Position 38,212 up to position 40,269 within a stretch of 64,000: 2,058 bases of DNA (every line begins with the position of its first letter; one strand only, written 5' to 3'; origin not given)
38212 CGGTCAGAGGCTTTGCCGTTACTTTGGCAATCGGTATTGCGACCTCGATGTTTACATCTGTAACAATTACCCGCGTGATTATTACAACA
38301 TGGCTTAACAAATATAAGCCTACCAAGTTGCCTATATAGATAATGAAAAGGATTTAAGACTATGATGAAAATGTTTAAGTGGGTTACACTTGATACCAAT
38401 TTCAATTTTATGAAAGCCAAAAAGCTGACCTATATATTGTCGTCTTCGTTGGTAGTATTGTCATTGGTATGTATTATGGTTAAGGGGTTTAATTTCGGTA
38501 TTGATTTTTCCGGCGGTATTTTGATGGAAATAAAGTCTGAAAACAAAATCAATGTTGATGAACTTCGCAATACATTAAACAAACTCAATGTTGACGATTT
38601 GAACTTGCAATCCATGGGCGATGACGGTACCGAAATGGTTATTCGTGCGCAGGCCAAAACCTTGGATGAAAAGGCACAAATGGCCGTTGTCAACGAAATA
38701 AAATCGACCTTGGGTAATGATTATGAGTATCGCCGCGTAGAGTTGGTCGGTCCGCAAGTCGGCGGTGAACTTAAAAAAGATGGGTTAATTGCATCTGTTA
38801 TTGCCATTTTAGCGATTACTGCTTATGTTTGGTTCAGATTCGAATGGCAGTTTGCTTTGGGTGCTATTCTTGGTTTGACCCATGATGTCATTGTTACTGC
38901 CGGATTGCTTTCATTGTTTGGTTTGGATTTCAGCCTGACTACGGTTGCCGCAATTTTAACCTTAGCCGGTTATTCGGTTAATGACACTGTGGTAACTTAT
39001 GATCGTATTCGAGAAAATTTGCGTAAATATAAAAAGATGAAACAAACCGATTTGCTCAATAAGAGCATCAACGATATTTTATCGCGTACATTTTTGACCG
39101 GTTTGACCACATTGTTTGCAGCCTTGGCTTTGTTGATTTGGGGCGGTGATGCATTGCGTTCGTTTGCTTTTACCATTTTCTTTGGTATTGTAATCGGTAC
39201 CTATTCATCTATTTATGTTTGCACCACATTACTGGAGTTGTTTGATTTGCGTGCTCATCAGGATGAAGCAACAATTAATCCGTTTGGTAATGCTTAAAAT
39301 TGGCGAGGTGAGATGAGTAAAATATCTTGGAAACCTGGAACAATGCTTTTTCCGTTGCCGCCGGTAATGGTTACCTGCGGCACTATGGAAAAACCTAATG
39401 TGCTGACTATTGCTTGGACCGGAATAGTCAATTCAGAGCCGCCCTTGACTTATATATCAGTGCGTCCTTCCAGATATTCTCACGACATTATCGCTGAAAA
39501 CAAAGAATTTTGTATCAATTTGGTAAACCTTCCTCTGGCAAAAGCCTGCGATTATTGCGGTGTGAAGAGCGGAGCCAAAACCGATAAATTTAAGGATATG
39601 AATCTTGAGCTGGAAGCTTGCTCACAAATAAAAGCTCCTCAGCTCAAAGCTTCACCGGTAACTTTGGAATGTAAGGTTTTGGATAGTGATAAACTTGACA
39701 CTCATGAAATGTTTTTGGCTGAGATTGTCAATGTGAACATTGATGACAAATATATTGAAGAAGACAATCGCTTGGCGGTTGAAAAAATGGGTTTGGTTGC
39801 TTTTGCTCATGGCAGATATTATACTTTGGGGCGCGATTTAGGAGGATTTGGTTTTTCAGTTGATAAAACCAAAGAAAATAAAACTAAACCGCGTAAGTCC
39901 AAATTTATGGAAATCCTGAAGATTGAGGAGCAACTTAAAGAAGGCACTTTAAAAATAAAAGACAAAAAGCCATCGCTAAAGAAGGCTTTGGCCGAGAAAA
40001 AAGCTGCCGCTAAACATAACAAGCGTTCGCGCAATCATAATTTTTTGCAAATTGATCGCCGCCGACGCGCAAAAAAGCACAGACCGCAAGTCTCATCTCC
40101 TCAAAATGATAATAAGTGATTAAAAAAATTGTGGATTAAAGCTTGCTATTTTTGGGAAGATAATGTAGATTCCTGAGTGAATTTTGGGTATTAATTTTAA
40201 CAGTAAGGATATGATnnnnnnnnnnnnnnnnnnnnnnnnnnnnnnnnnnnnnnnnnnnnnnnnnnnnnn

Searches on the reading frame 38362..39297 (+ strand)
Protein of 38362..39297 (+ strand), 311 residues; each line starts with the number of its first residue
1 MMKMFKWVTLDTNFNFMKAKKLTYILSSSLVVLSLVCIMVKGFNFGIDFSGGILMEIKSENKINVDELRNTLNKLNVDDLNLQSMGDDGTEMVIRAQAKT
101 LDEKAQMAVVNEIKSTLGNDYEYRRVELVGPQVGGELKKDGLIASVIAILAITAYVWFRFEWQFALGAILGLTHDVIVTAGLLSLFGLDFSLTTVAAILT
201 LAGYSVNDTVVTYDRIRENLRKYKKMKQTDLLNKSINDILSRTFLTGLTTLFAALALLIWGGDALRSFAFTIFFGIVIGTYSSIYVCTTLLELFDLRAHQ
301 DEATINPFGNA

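Call 23: search_protein_families(library=pfam, proteins=[window:38362-39297:+], max_evalue=0.001)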
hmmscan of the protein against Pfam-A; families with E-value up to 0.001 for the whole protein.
window:38362-39297:+ (311 aa): 2 families
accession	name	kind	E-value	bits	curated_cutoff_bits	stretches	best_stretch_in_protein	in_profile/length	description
PF02355.23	SecD_SecF_C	-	1.3e-65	220.8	20.5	1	112-293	4-185/189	Protein export membrane protein SecD/SecF, C-terminal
PF07549.19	Sec_GG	-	1.5e-07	31.2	20.3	1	38-61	3-26/28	SecD/SecF GG Motif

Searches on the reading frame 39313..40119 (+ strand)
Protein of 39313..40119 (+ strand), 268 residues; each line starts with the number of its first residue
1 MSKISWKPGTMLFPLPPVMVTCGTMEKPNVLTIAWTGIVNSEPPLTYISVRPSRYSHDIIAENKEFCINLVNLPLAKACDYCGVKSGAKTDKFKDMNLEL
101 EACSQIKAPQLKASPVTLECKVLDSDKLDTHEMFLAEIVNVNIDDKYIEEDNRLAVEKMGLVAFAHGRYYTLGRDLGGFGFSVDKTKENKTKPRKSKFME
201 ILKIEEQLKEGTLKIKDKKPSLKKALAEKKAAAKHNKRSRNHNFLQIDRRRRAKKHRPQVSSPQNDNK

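Call 23: search_protein_families(library=pfam, proteins=[window:39313-40119:+], max_evalue=0.001)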
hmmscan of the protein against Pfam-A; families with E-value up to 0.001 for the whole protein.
window:39313-40119:+ (268 aa): 1 family
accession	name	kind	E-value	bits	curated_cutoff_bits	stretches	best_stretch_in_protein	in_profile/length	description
PF01613.24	Flavin_Reduct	-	5.1e-26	92.1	27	1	13-171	4-151/153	Flavin reductase like domain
